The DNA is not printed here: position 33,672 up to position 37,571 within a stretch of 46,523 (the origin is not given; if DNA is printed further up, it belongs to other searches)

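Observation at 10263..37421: Single 27.2-kb gene encoding a ~1-MDa (9,052-aa) predicted lipoprotein with no recognisable classical adhesin or toxin domains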

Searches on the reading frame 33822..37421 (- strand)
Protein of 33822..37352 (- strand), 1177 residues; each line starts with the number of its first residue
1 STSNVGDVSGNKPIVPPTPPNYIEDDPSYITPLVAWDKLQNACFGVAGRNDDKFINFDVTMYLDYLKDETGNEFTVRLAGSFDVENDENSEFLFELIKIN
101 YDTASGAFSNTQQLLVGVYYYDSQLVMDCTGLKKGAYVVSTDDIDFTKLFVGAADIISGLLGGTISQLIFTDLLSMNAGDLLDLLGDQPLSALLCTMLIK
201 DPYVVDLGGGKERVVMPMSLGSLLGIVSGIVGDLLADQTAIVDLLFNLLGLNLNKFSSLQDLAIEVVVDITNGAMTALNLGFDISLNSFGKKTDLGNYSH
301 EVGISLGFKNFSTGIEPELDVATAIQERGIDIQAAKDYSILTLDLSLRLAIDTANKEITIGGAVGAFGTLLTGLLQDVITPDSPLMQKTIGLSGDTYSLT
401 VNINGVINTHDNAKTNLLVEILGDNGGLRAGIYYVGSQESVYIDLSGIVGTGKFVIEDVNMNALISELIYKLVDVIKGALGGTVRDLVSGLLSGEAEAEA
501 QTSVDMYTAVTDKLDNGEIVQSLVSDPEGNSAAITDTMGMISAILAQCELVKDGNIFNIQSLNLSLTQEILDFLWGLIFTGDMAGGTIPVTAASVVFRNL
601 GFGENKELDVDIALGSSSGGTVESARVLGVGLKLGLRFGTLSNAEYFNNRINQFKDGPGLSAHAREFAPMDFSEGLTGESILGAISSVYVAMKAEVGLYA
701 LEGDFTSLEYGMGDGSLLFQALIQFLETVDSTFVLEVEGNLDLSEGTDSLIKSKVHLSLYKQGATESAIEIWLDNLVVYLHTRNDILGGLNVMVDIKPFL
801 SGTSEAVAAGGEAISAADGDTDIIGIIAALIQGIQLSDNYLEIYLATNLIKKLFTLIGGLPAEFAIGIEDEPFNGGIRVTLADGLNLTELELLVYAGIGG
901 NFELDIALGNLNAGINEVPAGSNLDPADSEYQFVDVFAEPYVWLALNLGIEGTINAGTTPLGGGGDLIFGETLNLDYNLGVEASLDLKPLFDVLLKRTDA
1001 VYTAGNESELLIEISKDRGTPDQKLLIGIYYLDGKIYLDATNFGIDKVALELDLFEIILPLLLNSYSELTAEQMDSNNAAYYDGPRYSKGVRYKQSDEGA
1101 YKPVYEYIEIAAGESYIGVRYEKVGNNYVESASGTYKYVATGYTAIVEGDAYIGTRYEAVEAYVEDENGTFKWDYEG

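Call 7: search_protein_families(library=pfam, max_evalue=0.1, proteins=[window:34437-37421:-])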
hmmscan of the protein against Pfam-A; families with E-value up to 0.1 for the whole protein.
window:34437-37421:- (995 aa): 0 families

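Call 30: search_protein_families(library=ncbifam, max_evalue=0.1, proteins=[window:34437-37421:-])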
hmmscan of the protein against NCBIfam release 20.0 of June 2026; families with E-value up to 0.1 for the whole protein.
window:34437-37421:- (995 aa): 1 family
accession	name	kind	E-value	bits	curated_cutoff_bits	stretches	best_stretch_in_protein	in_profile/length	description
NF033101.0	blaL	exception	0.0078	15.4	650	1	398-461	130-190/325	BlaL family class A beta-lactamase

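Call 43: search_protein_representatives(protein=window:33822-37352:-)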
Query: 1177 residues. Proteins with E-value up to 0.001 (for the whole library): 54; up to 1e-10: 51; up to 1e-30: 30. The best 54 are listed.
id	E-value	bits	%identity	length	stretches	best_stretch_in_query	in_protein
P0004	1.1e-148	513.6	44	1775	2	341-859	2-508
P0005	2.5e-136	472.7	41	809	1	15-789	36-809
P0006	9.0e-132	457.6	36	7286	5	9-1062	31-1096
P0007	8.7e-128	444.4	41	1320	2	513-1169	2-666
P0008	6.3e-123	428.3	35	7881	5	13-1065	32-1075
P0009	3.3e-118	412.7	35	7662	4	5-1091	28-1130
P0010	6.3e-118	411.7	34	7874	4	10-1072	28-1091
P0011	1.4e-108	380.8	32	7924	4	6-1062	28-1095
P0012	6.4e-92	325.6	31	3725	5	13-1066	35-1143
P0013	9.3e-90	318.4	34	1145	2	12-963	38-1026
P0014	4.2e-81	289.8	31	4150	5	29-926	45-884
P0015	2.7e-80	287.1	30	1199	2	25-912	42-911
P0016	1.3e-79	284.8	35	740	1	6-659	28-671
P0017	2.3e-78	280.7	37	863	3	409-816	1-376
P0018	1.9e-77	277.7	32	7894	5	28-1062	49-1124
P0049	8.1e-15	70.3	34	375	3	822-911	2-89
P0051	2.0e-14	69.0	31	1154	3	836-1070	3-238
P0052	1.1e-13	66.6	34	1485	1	875-1062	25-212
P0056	1.7e-07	46.1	36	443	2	1001-1067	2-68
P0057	1.2e-04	36.6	45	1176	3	1078-1161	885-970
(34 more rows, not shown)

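Call 44: predict_structure(alignment_id=A2)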
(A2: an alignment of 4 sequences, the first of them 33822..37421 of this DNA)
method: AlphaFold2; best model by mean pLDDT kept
length: 1200 residues; sequences in the alignment: 4
mean_pLDDT: 30.3   pTM: 0.25
mean pLDDT of the five models: 30.3, 29.9, 29.1, 27.9, 26.2
residues with pLDDT >= 90: 0; 70-90: 0; 50-70: 14; < 50: 1186
segments of 3 or more residues with pLDDT < 50: 1-115, 124-780, 782-787, 789-791, 795-801, 803-1200
pLDDT, mean of each block of 10 residues (from residue 1): 33 37 26 22 22 25 27 32 35 43 40 48 45 44 45 37 32 31 27 27 27 27 32 36 35 27 27 26 32 33 28 22 24 25 26 24 25 28 32 30 34 32 33 30 33 26 27 29 30 31 32 37 39 36 26 30 31 27 28 35 27 29 29 30 22 28 28 29 24 22 21 18 22 25 36 38 34 38 47 48 41 38 29 24 31 35 28 32 22 22 25 29 24 21 26 23 31 33 28 34 39 33 29 41 37 37 35 29 25 26 23 30 29 22 27 25 23 23 28 27
secondary structure, 60 per line:
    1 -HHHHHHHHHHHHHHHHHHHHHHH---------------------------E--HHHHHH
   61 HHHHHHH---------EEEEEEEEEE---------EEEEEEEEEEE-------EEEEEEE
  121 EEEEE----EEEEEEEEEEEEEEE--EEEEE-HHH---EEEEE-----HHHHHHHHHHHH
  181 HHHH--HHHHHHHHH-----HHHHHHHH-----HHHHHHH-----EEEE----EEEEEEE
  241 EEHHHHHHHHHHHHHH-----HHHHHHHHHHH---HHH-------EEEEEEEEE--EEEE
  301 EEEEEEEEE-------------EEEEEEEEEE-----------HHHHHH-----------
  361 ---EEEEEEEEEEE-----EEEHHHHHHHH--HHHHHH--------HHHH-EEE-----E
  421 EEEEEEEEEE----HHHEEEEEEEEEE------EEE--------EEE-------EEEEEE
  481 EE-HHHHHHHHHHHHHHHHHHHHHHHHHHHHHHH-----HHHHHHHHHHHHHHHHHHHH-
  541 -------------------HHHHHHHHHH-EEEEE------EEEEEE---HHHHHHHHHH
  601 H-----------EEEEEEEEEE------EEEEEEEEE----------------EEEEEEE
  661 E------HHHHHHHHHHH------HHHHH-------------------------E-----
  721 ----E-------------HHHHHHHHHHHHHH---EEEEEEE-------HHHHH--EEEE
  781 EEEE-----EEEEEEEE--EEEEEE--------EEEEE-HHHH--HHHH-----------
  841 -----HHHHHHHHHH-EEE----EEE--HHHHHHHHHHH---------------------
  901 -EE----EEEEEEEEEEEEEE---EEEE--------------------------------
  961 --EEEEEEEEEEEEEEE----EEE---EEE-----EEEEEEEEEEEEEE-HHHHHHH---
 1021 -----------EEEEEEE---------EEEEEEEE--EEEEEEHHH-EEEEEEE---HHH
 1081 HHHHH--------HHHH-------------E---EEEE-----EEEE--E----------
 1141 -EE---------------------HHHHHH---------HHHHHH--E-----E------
elements in order (helices of 4 or more, strands of 3 or more residues): H2-24 H55-67 E77-86 E96-106 E114-125 E130-144 E147-151 E159-163 H169-184 H187-195 H201-208 H214-220 E226-229 E234-242 H243-256 H262-272 E286-294 E297-309 E323-332 H344-349 E364-374 E380-382 H383-390 H393-398 H407-410 E412-414 E420-430 E438-447 E454-456 E465-467 E475-482 H484-514 H520-539 H560-569 E571-575 E582-587 H591-601 E613-622 E629-637 E654-661 H668-678 H685-689 H739-752 E756-762 H770-774 E777-784 E790-797 E800-805 E814-818 H820-823 H826-829 H846-855 E857-859 E864-866 H869-879 E908-921 E925-928 E963-977 E982-984 E988-990 E996-1009 H1011-1017 E1032-1038 E1048-1055 E1058-1063 E1068-1074 H1078-1085 H1094-1097 E1115-1118 E1124-1127 H1165-1170 H1180-1185

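Call 52: find_homologous_proteins(query=A3, max_evalue=0.00001)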
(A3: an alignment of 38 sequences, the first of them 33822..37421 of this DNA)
Query A3 (38 sequences) (1200 aa, profile of the alignment): 2 proteins with E <= 0.00001 among 8000 candidates.
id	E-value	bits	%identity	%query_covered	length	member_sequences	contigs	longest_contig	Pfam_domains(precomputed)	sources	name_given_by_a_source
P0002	1.0e-255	869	29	69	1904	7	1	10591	-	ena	-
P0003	7.0e-253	860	29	69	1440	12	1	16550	-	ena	-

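Call 106: search_dna_similar(query=window:34422-37352:-, collection=plasmids, mode=protein, max_rows=5)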
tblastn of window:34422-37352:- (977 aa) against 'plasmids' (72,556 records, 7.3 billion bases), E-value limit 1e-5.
No match.

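Call 107: search_dna_similar(query=window:34422-37352:-, collection=phages, mode=protein, max_rows=5)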
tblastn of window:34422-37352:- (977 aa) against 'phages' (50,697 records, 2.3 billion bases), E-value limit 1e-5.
No match.

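Call 109: search_protein_families(library=pfam, proteins=[P0057, P0049, P0056, P0051, P0052], max_evalue=0.01)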
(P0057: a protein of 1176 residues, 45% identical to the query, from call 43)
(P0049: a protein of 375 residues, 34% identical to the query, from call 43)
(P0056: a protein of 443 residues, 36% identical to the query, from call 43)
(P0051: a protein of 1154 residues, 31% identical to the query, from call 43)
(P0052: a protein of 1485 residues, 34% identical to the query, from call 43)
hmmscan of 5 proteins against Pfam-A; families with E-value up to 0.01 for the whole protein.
P0057 (1176 aa): 2 families
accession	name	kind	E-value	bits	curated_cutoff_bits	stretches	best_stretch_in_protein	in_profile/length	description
PF00404.24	Dockerin_1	-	9.4e-05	23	22.9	1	1127-1175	2-53/57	Dockerin type I domain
PF07581.17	Glug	-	0.0059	17.4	20.5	1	979-1006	2-27/28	The GLUG motif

P0049 (375 aa): 0 families

P0056 (443 aa): 0 families

P0051 (1154 aa): 0 families

P0052 (1485 aa): 0 families
